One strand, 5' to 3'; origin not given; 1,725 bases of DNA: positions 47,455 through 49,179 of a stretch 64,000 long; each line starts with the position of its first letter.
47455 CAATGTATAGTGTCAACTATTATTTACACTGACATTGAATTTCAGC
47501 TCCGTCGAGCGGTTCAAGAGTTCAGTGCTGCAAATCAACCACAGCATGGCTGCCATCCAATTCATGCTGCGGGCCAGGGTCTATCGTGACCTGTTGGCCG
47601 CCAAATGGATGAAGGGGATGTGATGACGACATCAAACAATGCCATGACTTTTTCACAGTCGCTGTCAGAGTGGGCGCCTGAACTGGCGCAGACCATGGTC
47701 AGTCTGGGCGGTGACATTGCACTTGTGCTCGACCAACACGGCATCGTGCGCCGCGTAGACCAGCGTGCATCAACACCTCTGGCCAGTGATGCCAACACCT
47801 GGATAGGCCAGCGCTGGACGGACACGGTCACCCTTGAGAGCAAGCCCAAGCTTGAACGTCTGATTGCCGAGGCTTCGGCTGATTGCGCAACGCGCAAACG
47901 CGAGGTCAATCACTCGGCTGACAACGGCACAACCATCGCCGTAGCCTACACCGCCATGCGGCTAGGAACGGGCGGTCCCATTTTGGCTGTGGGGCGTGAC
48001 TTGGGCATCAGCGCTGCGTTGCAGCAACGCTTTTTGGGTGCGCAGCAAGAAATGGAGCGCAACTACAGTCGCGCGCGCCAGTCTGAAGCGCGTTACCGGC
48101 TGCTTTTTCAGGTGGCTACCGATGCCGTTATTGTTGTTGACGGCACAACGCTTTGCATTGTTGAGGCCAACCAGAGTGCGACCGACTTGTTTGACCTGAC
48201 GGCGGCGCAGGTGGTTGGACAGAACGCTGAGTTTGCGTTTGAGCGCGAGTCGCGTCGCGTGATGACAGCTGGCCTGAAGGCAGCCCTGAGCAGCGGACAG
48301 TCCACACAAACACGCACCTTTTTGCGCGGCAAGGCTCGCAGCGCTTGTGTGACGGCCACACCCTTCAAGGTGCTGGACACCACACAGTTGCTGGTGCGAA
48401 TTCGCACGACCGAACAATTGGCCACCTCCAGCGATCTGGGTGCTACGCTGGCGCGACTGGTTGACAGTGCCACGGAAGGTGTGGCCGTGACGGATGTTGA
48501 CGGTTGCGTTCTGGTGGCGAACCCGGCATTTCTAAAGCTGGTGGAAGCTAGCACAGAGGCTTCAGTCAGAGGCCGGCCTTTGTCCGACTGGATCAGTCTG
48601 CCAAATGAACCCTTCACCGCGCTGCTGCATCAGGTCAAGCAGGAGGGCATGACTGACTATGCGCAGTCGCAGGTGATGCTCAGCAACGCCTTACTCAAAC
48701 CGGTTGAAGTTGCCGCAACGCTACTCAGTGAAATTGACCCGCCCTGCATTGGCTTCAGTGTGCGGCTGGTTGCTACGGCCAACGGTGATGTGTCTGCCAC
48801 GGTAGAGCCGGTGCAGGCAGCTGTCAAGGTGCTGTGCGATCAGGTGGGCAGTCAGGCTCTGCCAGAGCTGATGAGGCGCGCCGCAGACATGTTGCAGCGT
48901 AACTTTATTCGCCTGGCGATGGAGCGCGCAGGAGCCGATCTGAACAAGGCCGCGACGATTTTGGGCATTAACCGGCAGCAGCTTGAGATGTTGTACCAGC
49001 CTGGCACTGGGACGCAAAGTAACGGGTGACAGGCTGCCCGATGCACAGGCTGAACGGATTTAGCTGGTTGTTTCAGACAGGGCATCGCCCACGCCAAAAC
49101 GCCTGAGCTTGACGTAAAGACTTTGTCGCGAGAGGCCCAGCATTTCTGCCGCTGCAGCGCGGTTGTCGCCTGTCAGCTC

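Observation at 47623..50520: Two tail-to-tail PpsR paralogues; the second lacks the redox Cys and has a rewritten recognition helix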

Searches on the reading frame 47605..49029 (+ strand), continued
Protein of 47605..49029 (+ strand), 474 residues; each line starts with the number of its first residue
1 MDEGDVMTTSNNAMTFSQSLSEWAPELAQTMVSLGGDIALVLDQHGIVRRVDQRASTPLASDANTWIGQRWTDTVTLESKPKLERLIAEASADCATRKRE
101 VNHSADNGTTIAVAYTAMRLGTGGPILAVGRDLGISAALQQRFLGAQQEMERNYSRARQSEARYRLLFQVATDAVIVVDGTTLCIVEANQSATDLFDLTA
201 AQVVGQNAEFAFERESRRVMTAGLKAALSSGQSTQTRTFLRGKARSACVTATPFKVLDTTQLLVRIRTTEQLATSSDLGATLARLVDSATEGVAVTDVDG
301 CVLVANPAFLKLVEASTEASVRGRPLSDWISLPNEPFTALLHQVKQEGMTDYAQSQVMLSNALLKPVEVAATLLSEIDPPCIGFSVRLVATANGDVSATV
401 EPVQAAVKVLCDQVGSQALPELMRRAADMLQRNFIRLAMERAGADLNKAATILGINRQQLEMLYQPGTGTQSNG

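Call 32: search_solved_structures(query=window:47623-49029:+, max_evalue=0.001, show_alignments=2)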
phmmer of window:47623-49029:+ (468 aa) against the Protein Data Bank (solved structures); distinct sequences matched with E-value up to 0.001: 3.
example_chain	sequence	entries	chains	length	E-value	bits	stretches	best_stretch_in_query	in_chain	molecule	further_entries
4hh2_A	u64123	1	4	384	3.8e-35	125.2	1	13-381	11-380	Transcriptional regulator, PpsR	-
4hh3_A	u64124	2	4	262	5.4e-21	78.6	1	13-211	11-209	Transcriptional regulator, PpsR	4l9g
4l9e_A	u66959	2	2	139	4.8e-07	32.6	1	128-212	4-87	Transcriptional regulator, PpsR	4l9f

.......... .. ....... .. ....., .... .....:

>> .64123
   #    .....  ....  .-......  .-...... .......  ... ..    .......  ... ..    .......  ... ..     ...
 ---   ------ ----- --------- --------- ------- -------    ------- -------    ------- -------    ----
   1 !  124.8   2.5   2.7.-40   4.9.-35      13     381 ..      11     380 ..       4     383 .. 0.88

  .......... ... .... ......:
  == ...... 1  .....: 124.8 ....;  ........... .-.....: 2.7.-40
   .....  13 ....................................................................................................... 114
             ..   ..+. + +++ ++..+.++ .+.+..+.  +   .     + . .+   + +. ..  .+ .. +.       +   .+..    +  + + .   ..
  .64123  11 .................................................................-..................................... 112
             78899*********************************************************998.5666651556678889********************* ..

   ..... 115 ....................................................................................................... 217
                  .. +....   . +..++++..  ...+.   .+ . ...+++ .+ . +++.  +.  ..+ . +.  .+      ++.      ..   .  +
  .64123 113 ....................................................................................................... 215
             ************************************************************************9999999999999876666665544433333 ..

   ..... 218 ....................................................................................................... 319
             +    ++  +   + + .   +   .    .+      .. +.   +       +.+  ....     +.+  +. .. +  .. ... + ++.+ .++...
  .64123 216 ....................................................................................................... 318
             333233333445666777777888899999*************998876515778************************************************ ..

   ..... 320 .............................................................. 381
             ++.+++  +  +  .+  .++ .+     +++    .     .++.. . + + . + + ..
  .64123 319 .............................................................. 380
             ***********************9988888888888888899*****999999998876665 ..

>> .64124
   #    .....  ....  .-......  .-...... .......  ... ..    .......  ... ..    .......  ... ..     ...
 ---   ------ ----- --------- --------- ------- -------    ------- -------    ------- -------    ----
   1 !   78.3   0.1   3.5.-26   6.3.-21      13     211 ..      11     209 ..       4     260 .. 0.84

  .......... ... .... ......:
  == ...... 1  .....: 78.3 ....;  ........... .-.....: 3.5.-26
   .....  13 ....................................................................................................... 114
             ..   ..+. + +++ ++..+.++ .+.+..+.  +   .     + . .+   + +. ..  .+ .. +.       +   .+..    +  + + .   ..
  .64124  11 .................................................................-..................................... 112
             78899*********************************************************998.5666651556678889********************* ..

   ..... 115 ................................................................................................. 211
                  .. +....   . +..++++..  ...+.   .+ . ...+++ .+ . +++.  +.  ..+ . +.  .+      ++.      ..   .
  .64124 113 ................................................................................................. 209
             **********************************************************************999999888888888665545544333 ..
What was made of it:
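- On PpsR/CrtJ transcription regulators (TIGR02040): phmmer matches 4HH2 over residues 13-381 (call 32).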

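Call 48: search_protein_representatives(protein=window:47623-49029:+)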
Query: 468 residues. Proteins with E-value up to 0.001 (for the whole library): 6281; up to 1e-10: 1381; up to 1e-30: 559. The best 150 are listed.
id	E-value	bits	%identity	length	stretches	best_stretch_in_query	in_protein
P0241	3.4e-111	388.9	46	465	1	13-454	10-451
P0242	1.1e-107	377.3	47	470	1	13-435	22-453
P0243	8.8e-101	354.6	45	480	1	12-457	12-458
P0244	9.4e-94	331.4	40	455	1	13-454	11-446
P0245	5.2e-93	329.0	41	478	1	10-456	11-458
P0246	1.4e-90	321.0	42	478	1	11-455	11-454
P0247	2.6e-90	320.1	41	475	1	13-455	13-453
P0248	1.8e-88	314.0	38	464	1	12-455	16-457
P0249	4.9e-88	312.6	42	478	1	13-454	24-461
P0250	6.0e-88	312.3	40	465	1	13-459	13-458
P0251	6.6e-88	312.2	40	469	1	12-455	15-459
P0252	8.4e-88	311.8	40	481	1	13-455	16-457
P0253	1.5e-87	311.0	41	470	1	14-454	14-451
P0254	6.8e-87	308.8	39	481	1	13-456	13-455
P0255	5.5e-86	305.8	39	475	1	17-455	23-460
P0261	6.9e-83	295.6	41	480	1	13-455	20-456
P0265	1.4e-81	291.3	37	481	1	13-455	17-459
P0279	1.4e-76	274.9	41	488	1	13-454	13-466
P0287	1.1e-71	258.7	36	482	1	16-455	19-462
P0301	6.7e-66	239.7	37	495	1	24-456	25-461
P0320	4.7e-61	223.7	33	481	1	24-454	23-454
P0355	6.6e-56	206.8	34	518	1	19-456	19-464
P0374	1.2e-54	202.6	34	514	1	23-458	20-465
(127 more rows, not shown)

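Call 64: predict_structure(alignment_id=A1)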
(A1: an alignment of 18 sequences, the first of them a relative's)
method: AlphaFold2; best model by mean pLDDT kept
length: 468 residues; sequences in the alignment: 18
mean_pLDDT: 73.5   pTM: 0.34
mean pLDDT of the five models: 73.5, 72.5, 71.1, 68.9, 60.6
residues with pLDDT >= 90: 54; 70-90: 276; 50-70: 73; < 50: 65
segments of 3 or more residues with pLDDT < 50: 1-8, 149-165, 265-283, 386-395, 460-468
pLDDT, mean of each block of 10 residues (from residue 1): 40 74 81 89 86 81 90 90 84 85 84 86 85 72 58 45 58 90 80 85 88 90 85 74 82 83 51 42 64 73 77 79 69 69 69 70 69 66 52 49 75 80 81 78 84 75 30
secondary structure, 60 per line:
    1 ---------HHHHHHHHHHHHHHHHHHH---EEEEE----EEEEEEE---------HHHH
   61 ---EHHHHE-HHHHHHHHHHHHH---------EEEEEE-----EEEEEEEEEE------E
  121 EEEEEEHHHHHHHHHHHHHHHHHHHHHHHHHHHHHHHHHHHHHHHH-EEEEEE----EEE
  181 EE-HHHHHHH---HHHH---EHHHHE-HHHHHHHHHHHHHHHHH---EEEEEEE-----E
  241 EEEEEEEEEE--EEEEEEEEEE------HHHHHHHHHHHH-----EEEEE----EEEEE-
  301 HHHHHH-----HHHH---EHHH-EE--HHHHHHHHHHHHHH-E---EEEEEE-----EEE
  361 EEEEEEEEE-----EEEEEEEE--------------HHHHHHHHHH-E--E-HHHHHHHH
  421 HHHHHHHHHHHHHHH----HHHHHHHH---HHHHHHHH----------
elements in order: H10-28 E32-36 E41-47 H57-60 H65-68 H71-83 E93-98 E104-113 E120-126 H127-166 E168-173 E178-182 H184-190 H194-197 H202-205 H208-224 E228-234 E240-250 E253-262 H269-280 E286-290 E295-299 H301-306 H312-315 H328-341 E347-352 E358-369 E375-382 H397-406 H413-435 H440-447 H451-458
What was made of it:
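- On PpsR/CrtJ transcription regulators (TIGR02040): The AF2 secondary structure agrees (call 64).
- The AF2 third helix is 8 residues long (call 64). AF2 predicts a compact helical C-terminal unit with pLDDT 75-84 (call 64).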

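Call 65: list_cluster_members(proteins=[P0252, P0265, P0355, P0374, P0287, P0301, P0320, P0243, P0261, P0279])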
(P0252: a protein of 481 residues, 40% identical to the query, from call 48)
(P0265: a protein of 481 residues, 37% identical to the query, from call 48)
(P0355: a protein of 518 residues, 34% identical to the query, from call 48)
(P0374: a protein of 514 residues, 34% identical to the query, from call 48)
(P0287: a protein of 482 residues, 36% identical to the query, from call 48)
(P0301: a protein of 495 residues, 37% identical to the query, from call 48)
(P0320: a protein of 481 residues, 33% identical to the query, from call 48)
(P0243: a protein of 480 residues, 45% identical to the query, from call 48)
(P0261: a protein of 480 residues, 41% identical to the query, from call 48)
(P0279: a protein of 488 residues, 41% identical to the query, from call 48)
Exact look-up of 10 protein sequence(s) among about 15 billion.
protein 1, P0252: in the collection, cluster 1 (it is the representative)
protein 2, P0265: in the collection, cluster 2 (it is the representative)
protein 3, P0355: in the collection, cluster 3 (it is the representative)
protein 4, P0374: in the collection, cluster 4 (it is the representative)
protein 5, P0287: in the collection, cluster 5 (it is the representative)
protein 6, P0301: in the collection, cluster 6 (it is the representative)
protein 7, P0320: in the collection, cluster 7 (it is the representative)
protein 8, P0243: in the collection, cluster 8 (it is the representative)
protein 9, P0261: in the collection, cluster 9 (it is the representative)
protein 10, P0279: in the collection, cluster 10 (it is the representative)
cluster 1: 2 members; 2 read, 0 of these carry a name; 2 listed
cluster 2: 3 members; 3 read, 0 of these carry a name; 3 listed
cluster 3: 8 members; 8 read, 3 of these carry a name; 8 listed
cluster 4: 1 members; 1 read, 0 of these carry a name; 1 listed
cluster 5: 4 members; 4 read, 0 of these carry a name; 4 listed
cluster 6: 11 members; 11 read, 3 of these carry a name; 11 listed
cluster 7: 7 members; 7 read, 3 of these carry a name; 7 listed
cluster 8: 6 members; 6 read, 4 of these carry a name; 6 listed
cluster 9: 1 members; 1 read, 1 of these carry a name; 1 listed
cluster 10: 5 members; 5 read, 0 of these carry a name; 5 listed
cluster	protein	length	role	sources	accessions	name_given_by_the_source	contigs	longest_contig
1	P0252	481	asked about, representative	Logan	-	-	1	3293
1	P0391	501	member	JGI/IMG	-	-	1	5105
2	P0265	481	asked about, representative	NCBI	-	-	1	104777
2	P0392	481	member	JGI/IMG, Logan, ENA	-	-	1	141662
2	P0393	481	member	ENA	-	-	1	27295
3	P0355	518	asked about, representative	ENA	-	-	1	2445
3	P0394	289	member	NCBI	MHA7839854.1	MAG: helix-turn-helix domain-containing protein, partial [bacterium]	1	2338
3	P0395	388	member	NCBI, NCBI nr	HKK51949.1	MAG TPA: PAS domain-containing protein, partial [Myxococcota bacterium] | PAS domain-containing protein [Myxococcota bacterium]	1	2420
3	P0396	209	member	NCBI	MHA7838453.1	MAG: PAS domain-containing protein, partial [bacterium]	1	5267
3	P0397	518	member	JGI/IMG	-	-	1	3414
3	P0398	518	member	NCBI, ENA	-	-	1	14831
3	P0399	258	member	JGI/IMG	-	-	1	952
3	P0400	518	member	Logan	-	-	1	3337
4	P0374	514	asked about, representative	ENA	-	-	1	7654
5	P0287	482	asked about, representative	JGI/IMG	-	-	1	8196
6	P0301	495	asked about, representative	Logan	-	-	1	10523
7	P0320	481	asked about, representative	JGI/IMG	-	-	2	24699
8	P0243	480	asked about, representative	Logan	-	-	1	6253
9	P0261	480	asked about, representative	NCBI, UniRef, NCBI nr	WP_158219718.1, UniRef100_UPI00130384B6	transcriptional regulator PpsR [Ideonella sp. A 288] | transcriptional regulator PpsR n=1 Tax=Ideonella sp. A 288 TaxID=1962181 ...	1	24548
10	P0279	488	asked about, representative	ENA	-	-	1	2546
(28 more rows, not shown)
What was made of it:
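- Named members are from Azohydromonas, Calidifontimicrobium and Ideonella (call 65).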

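Call 66: find_encoding_contigs(protein=P0265, flank=6000, max_places=1)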
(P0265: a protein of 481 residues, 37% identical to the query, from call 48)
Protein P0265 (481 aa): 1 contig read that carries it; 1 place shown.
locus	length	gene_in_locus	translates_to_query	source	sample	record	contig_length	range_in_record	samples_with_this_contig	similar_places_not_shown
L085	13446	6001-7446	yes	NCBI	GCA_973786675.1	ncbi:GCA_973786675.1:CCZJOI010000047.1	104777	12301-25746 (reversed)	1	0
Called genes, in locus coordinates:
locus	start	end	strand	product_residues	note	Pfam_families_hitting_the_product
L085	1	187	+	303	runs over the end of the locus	PF02310:B12-binding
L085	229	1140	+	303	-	PF01040:UbiA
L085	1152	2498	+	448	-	PF07690:MFS_1, PF03209:PUCC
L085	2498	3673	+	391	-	PF01266:DAO (weak), PF01494:FAD_binding_3, PF07992:Pyr_redox_2 (weak), PF12831:FAD_oxidored (weak), PF13450:NAD_binding_8 (weak), PF05834:Lycopene_cycl (weak)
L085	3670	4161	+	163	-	PF03073:TspO_MBR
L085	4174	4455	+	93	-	-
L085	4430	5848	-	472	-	PF01738:DLH (weak), PF00561:Abhydrolase_1, PF12146:Hydrolase_4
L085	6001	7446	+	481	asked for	PF08448:PAS_4 (weak), PF00989:PAS, PF08448:PAS_4 (weak), PF13188:PAS_8 (weak), PF00989:PAS (weak), PF08448:PAS_4, PF13188:PAS_8, PF02954:HTH_8, +2 more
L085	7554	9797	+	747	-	PF08446:PAS_2, PF01590:GAF, PF00360:PHY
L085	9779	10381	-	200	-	PF01126:Heme_oxygenase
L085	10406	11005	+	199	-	PF06325:PrmA (weak), PF13649:Methyltransf_25, PF13847:Methyltransf_31 (weak), PF08242:Methyltransf_12 (faint)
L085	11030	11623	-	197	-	PF08212:Lipocalin_2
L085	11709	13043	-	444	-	PF00724:Oxidored_FMN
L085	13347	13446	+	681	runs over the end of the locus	PF00795:CN_hydrolase, PF02540:NAD_synthase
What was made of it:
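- A basal 'ERHF' PpsR with an intact helix also precedes bphP and hmuO (call 66).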

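Call 67: find_encoding_contigs(protein=P0320, flank=6000, max_places=1)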
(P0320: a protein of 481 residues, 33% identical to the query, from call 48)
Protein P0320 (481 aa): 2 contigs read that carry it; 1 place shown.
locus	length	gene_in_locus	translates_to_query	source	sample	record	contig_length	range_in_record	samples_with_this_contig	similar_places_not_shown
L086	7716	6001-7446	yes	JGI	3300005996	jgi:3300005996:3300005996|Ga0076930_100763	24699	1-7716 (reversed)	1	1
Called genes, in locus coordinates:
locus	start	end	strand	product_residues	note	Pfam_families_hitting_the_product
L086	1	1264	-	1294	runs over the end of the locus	PF11965:DUF3479, PF02514:CobN-Mg_chel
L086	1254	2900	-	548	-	PF00148:Oxidored_nitro, PF08369:PCP_red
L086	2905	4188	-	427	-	PF00148:Oxidored_nitro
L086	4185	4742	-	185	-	PF07284:BCHF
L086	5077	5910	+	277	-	PF02607:B12-binding_2, PF02310:B12-binding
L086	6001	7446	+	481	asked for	PF08448:PAS_4 (faint), PF13188:PAS_8 (faint), PF13426:PAS_9 (faint), PF00989:PAS (weak), PF02954:HTH_8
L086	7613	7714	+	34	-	?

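Call 82: find_homologous_proteins(query=L029:7381-9582:+, max_evalue=1e-100)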
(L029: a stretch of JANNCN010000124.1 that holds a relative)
Query L029:7381-9582:+ (733 aa): 3189 proteins with E <= 1e-100 among 8000 candidates; the best 120 are listed.
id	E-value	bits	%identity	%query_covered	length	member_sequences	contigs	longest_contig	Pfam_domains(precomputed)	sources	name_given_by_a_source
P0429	0.0e+0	1532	95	100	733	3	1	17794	PF13426.14,PF08446.18,PF01590.33,PF00360.27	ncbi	-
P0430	0.0e+0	1195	75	100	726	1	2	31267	PF13426.14,PF13188.14,PF08446.18,PF01590.33,PF00360.27,PF08448.17,PF00989.32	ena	-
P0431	0.0e+0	1167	74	100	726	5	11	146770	PF13426.14,PF08446.18,PF01590.33,PF00360.27,PF08448.17,PF00989.32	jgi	jgi:chemotaxis family two-component system sensor kinase Cph1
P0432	0.0e+0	1164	74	100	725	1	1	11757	PF13426.14,PF08446.18,PF01590.33,PF00360.27,PF08448.17,PF00989.32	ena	-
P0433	0.0e+0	1159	74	100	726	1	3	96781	PF13426.14,PF13188.14,PF08446.18,PF01590.33,PF00360.27,PF08448.17,PF00989.32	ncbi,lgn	ncbi:MAG: GAF domain-containing protein [Pseudomonadota bacterium]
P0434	0.0e+0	1159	74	99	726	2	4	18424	PF13426.14,PF13188.14,PF08446.18,PF01590.33,PF00360.27,PF08448.17,PF00989.32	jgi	jgi:two-component system, chemotaxis family, sensor kinase Cph1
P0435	0.0e+0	1150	73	99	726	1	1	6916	PF13426.14,PF13188.14,PF08446.18,PF01590.33,PF00360.27,PF08448.17,PF00989.32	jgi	jgi:two-component system, chemotaxis family, sensor kinase Cph1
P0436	0.0e+0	1149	73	99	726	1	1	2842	PF13426.14,PF13188.14,PF08446.18,PF01590.33,PF00360.27,PF08448.17,PF00989.32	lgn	-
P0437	0.0e+0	1148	74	99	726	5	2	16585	PF13426.14,PF13188.14,PF08446.18,PF01590.33,PF00360.27,PF08448.17,PF00989.32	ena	-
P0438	0.0e+0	1145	72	100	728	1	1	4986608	PF13426.14,PF08446.18,PF01590.33,PF00360.27,PF08448.17,PF00989.32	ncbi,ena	-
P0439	0.0e+0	1143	73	99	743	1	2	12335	PF13426.14,PF08446.18,PF01590.33,PF00360.27,PF08448.17,PF00989.32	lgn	-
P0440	0.0e+0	1142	73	99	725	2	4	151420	PF13426.14,PF13188.14,PF08446.18,PF01590.33,PF00360.27,PF08448.17,PF00989.32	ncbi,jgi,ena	jgi:light-regulated signal transduction histidine kinase (bacteriophytochrome)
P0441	0.0e+0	1140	72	99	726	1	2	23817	PF13426.14,PF13188.14,PF08446.18,PF01590.33,PF00360.27,PF08448.17,PF00989.32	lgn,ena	-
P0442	0.0e+0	1132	72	99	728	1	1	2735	PF13188.14,PF08446.18,PF01590.33,PF00360.27,PF08448.17,PF00989.32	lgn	-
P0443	0.0e+0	1128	72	99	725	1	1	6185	PF13426.14,PF08446.18,PF01590.33,PF00360.27,PF08448.17,PF00989.32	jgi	jgi:two-component system, chemotaxis family, sensor kinase Cph1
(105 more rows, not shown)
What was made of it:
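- This is weak evidence, because most hits are unnamed (call 82).
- Tried and rejected: Using names of BphP homologues to decide whether Polaromonas carries a phytochrome elsewhere: uninformative, because most hits are unnamed (call 82).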

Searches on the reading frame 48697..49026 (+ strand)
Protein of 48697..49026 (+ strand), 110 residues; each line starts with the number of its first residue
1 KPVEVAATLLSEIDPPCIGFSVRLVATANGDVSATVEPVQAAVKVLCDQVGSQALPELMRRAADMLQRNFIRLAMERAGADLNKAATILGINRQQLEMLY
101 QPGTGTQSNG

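Call 47: search_protein_families(library=pfam, alignment_id=A2, max_evalue=0.01)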
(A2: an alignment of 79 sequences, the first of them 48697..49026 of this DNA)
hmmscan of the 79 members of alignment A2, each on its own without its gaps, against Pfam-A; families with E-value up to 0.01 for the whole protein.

A. member 1, window:48697-49026:+ (110 aa): 3 families
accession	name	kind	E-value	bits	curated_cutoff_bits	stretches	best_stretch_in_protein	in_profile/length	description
PF02954.25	HTH_8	-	0.00074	19.6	22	1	65-96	4-35/42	Bacterial regulatory protein, Fis family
PF22800.1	CFAP410_C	-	0.0067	16.6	27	1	39-60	9-29/36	CFAP410 C-terminal domain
PF24767.1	UBA_At5g58720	-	0.0072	16.6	27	0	73-90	24-41/44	At5g58720 UBA-like domain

B. families by the number of members that match (of 79 scanned): 9 families
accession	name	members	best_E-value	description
PF02954.25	HTH_8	58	5.8e-09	Bacterial regulatory protein, Fis family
PF24767.1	UBA_At5g58720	6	0.0049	At5g58720 UBA-like domain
PF22800.1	CFAP410_C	3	0.0066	CFAP410 C-terminal domain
PF13556.12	HTH_30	1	0.0026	PucR C-terminal helix-turn-helix domain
PF09454.15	Vps23_core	1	0.0033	Vps23 core domain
PF22071.2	FAP42_B2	1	0.0037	FAP42 domain B2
PF13518.12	HTH_28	1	0.0053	Helix-turn-helix domain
PF24420.1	DUF7551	1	0.006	Domain of unknown function (DUF7551)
PF13551.12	HTH_29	1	0.0092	Winged helix-turn helix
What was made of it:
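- HTH_8 similarity is still detectable at 19.6 bits (call 47).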
